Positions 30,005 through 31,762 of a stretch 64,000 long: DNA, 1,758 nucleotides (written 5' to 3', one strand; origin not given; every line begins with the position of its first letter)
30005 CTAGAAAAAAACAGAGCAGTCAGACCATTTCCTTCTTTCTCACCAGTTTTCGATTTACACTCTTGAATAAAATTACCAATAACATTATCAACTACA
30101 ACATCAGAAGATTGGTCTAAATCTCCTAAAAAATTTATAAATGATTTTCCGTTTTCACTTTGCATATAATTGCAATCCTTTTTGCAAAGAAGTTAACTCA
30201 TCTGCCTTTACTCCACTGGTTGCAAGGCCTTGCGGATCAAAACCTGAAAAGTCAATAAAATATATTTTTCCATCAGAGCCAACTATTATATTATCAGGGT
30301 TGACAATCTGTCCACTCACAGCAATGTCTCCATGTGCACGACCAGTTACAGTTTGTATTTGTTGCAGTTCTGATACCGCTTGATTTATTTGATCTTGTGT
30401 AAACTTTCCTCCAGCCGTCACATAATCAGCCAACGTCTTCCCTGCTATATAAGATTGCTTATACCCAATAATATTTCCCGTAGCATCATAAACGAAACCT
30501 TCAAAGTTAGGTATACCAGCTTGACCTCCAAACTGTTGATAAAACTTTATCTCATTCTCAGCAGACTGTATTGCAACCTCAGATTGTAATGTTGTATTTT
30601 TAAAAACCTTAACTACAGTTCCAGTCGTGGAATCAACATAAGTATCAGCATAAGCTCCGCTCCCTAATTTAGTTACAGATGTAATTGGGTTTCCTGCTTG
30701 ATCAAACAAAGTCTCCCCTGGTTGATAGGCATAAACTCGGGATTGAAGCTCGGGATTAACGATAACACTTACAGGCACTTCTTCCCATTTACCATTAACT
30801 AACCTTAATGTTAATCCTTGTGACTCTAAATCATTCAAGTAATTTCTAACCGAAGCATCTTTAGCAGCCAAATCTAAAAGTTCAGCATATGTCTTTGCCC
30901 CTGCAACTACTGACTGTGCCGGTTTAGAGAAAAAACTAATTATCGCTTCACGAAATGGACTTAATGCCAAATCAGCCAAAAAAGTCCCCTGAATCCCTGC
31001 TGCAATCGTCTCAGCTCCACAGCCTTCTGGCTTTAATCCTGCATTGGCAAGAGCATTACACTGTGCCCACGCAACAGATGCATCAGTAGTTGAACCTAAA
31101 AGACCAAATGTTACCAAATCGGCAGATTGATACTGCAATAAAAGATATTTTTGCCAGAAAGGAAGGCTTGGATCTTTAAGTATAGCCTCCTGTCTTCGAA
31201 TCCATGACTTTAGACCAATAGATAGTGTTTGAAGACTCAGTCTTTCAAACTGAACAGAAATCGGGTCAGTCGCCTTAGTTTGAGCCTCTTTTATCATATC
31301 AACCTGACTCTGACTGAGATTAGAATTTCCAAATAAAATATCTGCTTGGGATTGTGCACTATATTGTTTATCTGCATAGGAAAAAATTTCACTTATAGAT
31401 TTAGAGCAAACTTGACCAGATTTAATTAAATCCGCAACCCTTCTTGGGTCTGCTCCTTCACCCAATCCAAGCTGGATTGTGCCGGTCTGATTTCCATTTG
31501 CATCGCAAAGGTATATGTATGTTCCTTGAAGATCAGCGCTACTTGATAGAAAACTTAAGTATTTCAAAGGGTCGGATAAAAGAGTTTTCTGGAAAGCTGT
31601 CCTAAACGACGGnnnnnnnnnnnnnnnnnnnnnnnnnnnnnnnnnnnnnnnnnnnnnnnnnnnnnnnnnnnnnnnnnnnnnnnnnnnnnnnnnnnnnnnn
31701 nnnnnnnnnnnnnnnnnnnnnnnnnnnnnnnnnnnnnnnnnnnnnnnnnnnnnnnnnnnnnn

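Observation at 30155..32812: Cys-rich protein with a signal-peptide-like N-terminus and a complete protein-kinase-like domain at its C-terminus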

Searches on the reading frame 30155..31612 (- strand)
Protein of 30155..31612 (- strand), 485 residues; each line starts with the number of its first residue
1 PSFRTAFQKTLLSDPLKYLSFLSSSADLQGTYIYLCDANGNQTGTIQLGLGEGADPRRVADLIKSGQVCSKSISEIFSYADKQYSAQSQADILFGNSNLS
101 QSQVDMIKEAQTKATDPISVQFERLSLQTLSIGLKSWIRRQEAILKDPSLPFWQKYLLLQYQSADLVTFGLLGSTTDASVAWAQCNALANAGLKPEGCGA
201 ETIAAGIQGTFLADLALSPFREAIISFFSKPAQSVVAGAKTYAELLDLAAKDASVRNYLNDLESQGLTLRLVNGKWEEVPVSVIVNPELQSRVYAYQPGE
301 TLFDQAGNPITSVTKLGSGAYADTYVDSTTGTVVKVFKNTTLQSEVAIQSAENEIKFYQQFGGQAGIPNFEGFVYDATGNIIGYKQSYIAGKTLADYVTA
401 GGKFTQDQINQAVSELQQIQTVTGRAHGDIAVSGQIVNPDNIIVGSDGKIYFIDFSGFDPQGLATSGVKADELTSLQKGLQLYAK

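Call 16: search_protein_representatives(protein=window:30155-31612:-)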
Query: 485 residues. Proteins with E-value up to 0.001 (for the whole library): 82; up to 1e-10: 16; up to 1e-30: 3. The best 82 are listed.
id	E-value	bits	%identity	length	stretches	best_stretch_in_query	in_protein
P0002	1.9e-221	752.3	74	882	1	1-485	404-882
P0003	4.1e-57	210.6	53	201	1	297-482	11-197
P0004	5.1e-55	203.8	46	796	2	298-484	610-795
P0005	6.2e-30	121.1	40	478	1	295-484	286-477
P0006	5.7e-28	114.6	40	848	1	307-484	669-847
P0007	6.3e-23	98.0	38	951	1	303-481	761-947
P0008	2.8e-21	92.5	32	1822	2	129-287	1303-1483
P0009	1.5e-16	76.9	40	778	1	314-445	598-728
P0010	3.2e-16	75.9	36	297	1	313-483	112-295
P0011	1.2e-14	70.7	35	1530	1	315-455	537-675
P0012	4.1e-12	62.4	33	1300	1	316-445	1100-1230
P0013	5.0e-12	62.1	34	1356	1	316-444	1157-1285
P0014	8.2e-12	61.3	45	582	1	132-217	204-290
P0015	3.7e-11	59.2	35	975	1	314-450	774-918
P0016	5.4e-11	58.7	33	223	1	329-479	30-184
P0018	1.5e-10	57.2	36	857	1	315-462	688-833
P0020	2.3e-10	56.6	33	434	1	311-458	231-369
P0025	9.7e-09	51.2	39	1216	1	119-241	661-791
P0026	4.0e-08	49.2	33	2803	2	315-470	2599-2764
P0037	1.1e-06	44.5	33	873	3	353-480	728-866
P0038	1.5e-06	44.0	40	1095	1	350-462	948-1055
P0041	3.7e-06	42.7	33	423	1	359-481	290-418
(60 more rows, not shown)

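Call 19: search_protein_families(library=pfam, proteins=[P0003, P0004, P0005, P0006, P0007, P0008, P0009, P0011, P0012, P0014], max_evalue=0.01)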
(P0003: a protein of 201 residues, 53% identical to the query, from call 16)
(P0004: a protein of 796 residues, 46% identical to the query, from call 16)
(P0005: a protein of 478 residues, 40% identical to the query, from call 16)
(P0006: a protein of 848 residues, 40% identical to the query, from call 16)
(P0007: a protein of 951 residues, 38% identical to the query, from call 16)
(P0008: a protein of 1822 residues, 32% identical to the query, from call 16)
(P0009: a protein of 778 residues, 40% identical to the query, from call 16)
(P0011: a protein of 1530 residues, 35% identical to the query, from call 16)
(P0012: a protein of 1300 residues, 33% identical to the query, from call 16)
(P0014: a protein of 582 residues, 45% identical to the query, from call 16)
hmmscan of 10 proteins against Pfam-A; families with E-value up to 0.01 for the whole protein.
P0003 (201 aa): 1 family
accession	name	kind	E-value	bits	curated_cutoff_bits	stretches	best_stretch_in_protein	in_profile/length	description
PF00069.31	Pkinase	-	0.0002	21.3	31.7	1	32-170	8-142/263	Protein kinase domain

P0004 (796 aa): 1 family
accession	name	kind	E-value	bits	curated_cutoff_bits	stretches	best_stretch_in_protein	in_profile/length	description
PF00069.31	Pkinase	-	0.00012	22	31.7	1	627-768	5-142/263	Protein kinase domain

P0005 (478 aa): 2 families
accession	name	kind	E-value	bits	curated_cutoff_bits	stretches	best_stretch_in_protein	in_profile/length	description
PF00069.31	Pkinase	-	0.00041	20.3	31.7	1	302-409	1-107/263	Protein kinase domain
PF10925.13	DUF2680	-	0.0081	16.7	25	0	29-49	18-38/57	Protein of unknown function (DUF2680)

P0006 (848 aa): 0 families

P0007 (951 aa): 0 families

P0008 (1822 aa): 0 families

P0009 (778 aa): 0 families

P0011 (1530 aa): 1 family
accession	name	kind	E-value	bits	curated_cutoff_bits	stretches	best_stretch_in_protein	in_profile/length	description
PF10742.14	DUF2555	-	0.0039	17.5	25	1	1028-1061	14-47/55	Protein of unknown function (DUF2555)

P0012 (1300 aa): 1 family
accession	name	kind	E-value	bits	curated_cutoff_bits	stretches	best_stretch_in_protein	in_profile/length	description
PF19077.6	Big_13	-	0.0057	17.6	27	0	105-147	58-100/102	Bacterial Ig-like domain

P0014 (582 aa): 0 families

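Call 20: list_cluster_members(proteins=[P0003, P0004, P0005, P0006, P0007, P0008, P0009, P0012, P0016, P0026])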
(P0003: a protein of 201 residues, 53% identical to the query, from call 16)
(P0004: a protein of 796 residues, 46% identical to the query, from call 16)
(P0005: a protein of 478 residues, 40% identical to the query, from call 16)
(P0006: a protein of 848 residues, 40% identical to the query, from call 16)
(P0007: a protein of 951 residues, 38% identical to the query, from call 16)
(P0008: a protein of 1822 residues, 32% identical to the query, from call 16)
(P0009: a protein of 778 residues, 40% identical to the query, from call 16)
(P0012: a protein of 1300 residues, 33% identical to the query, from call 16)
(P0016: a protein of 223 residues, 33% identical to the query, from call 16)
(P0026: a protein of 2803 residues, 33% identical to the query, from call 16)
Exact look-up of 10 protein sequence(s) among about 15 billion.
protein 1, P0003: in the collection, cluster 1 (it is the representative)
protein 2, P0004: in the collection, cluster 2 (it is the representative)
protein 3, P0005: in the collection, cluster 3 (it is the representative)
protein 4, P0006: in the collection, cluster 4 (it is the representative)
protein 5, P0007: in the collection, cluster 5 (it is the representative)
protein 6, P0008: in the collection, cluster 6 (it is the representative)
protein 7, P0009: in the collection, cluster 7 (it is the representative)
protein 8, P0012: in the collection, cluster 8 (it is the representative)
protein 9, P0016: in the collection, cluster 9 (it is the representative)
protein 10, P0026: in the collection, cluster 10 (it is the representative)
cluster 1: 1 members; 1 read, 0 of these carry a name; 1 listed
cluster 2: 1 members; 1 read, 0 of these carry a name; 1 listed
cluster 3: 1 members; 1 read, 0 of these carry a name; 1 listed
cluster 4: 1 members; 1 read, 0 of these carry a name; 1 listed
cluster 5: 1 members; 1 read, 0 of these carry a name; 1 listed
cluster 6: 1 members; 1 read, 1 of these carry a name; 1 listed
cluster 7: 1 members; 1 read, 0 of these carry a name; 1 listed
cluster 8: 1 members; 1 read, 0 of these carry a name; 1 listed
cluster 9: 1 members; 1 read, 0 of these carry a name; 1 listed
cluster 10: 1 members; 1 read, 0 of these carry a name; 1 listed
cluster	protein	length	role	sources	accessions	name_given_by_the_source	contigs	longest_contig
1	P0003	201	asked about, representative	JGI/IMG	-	-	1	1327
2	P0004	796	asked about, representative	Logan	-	-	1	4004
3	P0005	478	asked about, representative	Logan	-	-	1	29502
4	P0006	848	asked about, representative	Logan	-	-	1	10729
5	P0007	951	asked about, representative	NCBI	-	-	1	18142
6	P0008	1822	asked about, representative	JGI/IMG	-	hypothetical protein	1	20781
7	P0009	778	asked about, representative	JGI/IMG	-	-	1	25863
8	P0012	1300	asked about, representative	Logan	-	-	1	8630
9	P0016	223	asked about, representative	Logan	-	-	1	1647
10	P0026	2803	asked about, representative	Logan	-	-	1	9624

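Call 28: find_encoding_contigs(protein=P0006, flank=4000, max_places=2)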
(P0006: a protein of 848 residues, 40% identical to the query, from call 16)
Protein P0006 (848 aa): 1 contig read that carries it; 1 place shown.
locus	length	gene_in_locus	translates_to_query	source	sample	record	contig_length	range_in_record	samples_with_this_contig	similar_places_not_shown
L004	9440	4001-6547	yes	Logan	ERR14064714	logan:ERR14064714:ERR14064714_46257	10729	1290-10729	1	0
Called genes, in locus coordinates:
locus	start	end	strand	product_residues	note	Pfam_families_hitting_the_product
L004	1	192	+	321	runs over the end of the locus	PF08308:PEGA, PF08239:SH3_3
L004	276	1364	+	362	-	PF13784:Fic_N, PF02661:Fic, PF21248:SoFic-like_C (weak)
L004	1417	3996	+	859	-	-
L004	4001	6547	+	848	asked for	-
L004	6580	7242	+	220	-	PF04402:SIMPL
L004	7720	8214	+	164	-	PF07760:DUF1616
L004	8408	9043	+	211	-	PF02661:Fic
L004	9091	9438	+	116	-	?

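Call 29: find_encoding_contigs(protein=P0007, flank=4000, max_places=2)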
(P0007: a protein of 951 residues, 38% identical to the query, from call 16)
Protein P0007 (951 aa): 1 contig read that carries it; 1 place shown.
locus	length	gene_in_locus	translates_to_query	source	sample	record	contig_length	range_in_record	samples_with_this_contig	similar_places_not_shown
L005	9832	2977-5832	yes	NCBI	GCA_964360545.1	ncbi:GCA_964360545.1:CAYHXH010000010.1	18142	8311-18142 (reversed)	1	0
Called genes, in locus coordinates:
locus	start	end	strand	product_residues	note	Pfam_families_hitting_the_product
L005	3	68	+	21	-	?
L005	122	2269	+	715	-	-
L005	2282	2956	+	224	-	-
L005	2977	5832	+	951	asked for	-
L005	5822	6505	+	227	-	-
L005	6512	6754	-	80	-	-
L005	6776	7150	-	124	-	PF00076:RRM_1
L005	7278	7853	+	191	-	PF01625:PMSR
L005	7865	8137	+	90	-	-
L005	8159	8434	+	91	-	-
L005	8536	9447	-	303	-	-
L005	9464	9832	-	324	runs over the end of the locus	-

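Call 31: find_encoding_contigs(protein=P0004, flank=4000, max_places=2)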
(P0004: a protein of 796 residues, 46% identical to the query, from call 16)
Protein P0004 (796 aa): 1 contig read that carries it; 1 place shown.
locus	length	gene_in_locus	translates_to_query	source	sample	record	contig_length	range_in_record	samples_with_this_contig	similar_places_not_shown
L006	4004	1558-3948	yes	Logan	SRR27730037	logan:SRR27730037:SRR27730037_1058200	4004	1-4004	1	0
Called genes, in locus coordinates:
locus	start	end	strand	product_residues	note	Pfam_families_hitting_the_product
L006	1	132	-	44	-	?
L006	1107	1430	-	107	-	-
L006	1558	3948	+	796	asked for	-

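Call 32: find_encoding_contigs(protein=P0005, flank=4000, max_places=2)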
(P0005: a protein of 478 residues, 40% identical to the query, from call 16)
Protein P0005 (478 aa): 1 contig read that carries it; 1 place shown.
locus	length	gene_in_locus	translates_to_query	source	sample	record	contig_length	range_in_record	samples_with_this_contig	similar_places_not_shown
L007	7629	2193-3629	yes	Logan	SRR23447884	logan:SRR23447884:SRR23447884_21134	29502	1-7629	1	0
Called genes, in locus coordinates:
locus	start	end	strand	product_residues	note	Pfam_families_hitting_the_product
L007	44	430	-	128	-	-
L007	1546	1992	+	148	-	-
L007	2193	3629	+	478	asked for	-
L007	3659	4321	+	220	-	PF04402:SIMPL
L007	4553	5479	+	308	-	PF00119:ATP-synt_A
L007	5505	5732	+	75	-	PF00137:ATP-synt_C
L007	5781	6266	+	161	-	PF00430:ATP-synt_B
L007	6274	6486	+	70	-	PF00213:OSCP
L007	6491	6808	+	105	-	-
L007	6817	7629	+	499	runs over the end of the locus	PF02874:ATP-synt_ab_N, PF00006:ATP-synt_ab, PF00306:ATP-synt_ab_C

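Call 34: find_encoding_contigs(protein=P0009, flank=4000, max_places=2)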
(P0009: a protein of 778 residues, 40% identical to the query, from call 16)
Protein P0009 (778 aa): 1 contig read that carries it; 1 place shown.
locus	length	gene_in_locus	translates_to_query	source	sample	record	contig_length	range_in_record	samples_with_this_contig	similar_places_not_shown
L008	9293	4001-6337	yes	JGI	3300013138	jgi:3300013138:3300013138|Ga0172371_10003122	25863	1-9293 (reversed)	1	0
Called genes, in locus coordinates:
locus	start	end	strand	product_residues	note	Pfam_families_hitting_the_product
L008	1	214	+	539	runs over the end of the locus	PF00118:Cpn60_TCP1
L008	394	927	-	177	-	PF01551:Peptidase_M23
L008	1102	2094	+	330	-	PF00162:PGK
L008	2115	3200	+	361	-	PF00044:Gp_dh_N, PF02800:Gp_dh_C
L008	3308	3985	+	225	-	PF04402:SIMPL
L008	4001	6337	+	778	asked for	-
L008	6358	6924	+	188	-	-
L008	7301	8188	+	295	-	PF08308:PEGA (faint), PF08239:SH3_3 (weak)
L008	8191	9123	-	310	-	PF01040:UbiA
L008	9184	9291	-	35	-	?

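Call 35: find_encoding_contigs(protein=P0008, flank=4000, max_places=2)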
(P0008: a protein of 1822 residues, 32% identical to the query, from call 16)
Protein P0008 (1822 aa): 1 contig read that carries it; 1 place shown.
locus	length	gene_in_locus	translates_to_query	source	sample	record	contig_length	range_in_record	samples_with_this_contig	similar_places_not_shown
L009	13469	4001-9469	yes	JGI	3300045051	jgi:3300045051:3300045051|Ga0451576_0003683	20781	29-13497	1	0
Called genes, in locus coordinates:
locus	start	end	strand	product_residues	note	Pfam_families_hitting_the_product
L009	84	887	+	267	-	PF07687:M20_dimer, PF01546:Peptidase_M20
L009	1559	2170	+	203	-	-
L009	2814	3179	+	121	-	-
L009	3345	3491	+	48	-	-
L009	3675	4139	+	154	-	-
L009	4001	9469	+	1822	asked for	-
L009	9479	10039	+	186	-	-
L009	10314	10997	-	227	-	PF01797:Y1_Tnp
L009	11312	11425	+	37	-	-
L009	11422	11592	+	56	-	PF13451:zf_Tbcl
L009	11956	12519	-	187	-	PF03703:bPH_2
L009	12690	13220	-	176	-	PF03703:bPH_2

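Call 43: search_protein_families(library=pfam, proteins=[P0025, P0014, L005:5822-6505:+, L009:9479-10039:+, L008:6358-6924:+, P0037, P0020, P0041], max_evalue=1)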
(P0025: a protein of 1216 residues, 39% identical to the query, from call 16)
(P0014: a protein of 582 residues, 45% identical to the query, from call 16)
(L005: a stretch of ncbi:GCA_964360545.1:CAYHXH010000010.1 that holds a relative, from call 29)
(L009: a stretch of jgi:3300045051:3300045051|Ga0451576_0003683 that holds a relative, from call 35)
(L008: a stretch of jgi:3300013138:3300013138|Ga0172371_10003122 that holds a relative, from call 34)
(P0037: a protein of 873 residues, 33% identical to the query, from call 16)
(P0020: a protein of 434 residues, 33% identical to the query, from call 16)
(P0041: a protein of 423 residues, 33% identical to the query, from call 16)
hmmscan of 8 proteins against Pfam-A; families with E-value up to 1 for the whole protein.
P0025 (1216 aa): 3 families
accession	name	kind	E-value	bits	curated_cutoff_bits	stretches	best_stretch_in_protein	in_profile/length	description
PF16088.10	BORCS7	-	0.049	14.3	27.3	1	774-823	44-93/103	BLOC-1-related complex sub-unit 7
PF16234.10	DUF4892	-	0.15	12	28.8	1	717-807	68-156/183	Domain of unknown function (DUF4892)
PF18938.6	aRib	-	0.43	10.9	27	0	636-672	13-52/71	Atypical Rib domain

P0014 (582 aa): 0 families

L005:5822-6505:+ (227 aa): 0 families

L009:9479-10039:+ (186 aa): 3 families
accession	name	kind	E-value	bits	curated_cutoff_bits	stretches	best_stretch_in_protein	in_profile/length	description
PF06265.16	YutD-like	-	0.0042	17.5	25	1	13-75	13-74/85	Putative antitoxin YutD-like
PF04691.17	ApoC-I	-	0.0052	17.1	28.3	1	17-36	33-52/61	Apolipoprotein C-I (ApoC-1)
PF11458.13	Mistic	-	0.11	13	26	1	37-88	10-59/74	Membrane-integrating protein Mistic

L008:6358-6924:+ (188 aa): 3 families
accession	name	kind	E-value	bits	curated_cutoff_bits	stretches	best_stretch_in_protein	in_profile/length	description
PF17836.7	PglD_N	-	0.0016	19.4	23.4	1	87-131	30-74/78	PglD N-terminal domain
PF25247.1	LbH_GLGC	-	0.23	11.8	27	1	121-161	52-92/135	GLGC left-handed parallel beta-helix domain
PF05608.18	RTE1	-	0.42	11.2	29.4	0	102-133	96-127/149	RTE1-like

P0037 (873 aa): 1 family
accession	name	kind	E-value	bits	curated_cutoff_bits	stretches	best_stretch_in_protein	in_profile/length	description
PF15799.10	CCD48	-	0.2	10.4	30.4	1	437-498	485-547/578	Coiled-coil domain-containing protein 48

P0020 (434 aa): 2 families
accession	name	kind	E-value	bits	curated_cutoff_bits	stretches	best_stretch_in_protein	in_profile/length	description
PF15656.11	Tox-HDC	-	0.061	14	21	0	327-364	22-59/130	Toxin with a H, D/N and C signature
PF16013.10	DUF4781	-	0.25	10.6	27.9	1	46-165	96-217/310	Domain of unknown function (DUF4781)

P0041 (423 aa): 1 family
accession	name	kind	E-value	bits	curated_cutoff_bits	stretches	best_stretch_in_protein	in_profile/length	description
PF21432.3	56B_RHH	-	0.14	12.6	27.2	1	325-341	5-21/32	56B-like, Ribbon-helix-helix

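Call 56: find_encoding_contigs(protein=P0037, flank=3000, max_places=1)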
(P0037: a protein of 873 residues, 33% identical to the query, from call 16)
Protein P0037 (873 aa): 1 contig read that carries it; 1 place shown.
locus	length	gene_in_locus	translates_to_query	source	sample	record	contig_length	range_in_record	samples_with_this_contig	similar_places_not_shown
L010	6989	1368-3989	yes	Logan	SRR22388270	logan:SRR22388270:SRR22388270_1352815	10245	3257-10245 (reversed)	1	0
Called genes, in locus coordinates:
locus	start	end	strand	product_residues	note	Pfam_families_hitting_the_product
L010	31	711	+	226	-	PF04542:Sigma70_r2 (weak), PF08281:Sigma70_r4_2, PF04545:Sigma70_r4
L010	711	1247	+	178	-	-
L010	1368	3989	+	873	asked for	-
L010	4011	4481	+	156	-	-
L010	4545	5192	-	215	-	PF08843:AbiEii (weak)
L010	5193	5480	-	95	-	PF21956:DUF6922 (weak)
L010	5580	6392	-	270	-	PF04402:SIMPL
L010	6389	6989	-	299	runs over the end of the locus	PF03808:Glyco_tran_WecG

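Call 57: find_encoding_contigs(protein=P0018, flank=3000, max_places=1)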
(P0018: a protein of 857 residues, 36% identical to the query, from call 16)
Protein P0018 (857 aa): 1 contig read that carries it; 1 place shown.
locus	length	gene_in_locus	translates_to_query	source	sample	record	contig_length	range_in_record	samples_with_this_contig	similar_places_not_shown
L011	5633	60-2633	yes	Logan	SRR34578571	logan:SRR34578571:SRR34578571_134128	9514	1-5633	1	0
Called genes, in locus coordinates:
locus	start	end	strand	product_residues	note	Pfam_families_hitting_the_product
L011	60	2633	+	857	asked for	-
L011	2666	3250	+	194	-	-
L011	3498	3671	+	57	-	-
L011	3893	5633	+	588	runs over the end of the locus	PF07973:tRNA_SAD, PF00587:tRNA-synt_2b, PF03129:HGTP_anticodon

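Call 58: find_encoding_contigs(protein=P0038, flank=3000, max_places=1)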
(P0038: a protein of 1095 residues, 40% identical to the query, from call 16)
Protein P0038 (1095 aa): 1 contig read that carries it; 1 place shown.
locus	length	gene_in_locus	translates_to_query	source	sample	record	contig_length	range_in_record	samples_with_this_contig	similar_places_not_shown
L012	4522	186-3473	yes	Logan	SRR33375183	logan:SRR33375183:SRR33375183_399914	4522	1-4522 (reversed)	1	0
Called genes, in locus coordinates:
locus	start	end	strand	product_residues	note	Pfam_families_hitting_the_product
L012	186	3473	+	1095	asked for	-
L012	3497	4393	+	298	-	PF04402:SIMPL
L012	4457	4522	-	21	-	?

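Call 78: search_protein_families(library=pfam, proteins=[L005:122-2269:+, L005:2282-2956:+, L004:1417-3996:+, L010:4011-4481:+, L011:2666-3250:+, L010:711-1247:+], max_evalue=1)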
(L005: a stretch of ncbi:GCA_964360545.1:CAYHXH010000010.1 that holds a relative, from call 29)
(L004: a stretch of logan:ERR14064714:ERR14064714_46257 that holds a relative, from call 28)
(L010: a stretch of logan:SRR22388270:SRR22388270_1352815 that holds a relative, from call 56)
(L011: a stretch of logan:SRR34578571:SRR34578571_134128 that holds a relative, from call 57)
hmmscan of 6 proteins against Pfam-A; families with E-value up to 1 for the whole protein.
L005:122-2269:+ (715 aa): 3 families
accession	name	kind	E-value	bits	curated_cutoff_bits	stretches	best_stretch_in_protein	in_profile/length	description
PF06167.18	Peptidase_M90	-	0.00018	21.6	26.2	1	674-711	206-243/243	Glucose-regulated metallo-peptidase M90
PF23416.1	DUF7107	-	0.022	15.5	24.6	1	321-356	10-42/48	Domain of unknown function (DUF7107)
PF18958.6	DUF5700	-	0.16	11.8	25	1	556-620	79-142/283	Putative zinc dependent peptidase (DUF5700)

L005:2282-2956:+ (224 aa): 3 families
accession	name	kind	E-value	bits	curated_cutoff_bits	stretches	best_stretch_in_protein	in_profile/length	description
PF17319.7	DUF5362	-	0.092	13.1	25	1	163-206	44-87/94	Family of unknown function (DUF5362)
PF11446.13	DUF2897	-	0.1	12.9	25.2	1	191-213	5-27/54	Protein of unknown function (DUF2897)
PF11882.13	DUF3402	-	0.1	12.3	25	1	145-212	45-112/454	Domain of unknown function (DUF3402)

L004:1417-3996:+ (859 aa): 0 families

L010:4011-4481:+ (156 aa): 0 families

L011:2666-3250:+ (194 aa): 0 families

L010:711-1247:+ (178 aa): 0 families
